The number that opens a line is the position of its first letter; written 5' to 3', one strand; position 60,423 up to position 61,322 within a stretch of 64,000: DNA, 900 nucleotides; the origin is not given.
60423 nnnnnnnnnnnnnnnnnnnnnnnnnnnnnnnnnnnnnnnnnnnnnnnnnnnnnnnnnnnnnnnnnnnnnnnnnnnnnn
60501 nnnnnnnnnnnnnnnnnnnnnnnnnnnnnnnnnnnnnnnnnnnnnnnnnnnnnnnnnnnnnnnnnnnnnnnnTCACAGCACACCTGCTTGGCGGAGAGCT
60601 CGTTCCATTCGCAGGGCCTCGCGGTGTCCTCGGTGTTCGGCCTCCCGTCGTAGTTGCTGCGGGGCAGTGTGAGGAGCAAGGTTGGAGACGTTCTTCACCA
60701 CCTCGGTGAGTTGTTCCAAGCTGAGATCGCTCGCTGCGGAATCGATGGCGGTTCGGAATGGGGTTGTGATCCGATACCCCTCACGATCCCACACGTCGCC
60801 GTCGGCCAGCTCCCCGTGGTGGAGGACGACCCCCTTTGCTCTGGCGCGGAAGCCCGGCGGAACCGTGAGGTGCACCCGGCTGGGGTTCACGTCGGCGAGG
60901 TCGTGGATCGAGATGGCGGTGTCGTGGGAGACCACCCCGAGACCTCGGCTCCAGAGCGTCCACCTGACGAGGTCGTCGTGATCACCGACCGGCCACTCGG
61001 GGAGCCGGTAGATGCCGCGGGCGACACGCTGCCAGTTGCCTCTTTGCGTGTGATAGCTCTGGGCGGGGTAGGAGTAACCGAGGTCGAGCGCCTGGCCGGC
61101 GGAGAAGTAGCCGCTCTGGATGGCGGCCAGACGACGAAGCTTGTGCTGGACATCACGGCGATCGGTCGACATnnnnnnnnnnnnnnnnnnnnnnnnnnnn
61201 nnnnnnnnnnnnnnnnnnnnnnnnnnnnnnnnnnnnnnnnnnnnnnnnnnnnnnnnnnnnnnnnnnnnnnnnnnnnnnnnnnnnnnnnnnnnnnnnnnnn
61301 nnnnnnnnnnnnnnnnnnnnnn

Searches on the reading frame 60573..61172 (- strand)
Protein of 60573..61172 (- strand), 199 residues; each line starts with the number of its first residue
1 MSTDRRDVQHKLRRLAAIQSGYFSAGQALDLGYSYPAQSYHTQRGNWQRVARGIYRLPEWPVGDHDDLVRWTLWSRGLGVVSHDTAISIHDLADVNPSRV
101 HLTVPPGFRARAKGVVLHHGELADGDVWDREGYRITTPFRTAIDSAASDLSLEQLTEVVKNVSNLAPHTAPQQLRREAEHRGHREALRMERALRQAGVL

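Call 15: search_protein_families(library=pfam, proteins=[window:60573-61172:-], max_evalue=0.01)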
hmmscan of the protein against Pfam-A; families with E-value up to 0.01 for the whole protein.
window:60573-61172:- (199 aa): 2 families
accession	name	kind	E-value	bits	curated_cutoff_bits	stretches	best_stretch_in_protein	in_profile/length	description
PF13338.12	AbiEi_4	-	5.9e-09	36.3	25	1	11-58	2-49/49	Transcriptional regulator, AbiEi antitoxin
PF09407.15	AbiEi_1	-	2.6e-06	28.2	22.2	1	83-189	22-136/142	AbiEi antitoxin C-terminal domain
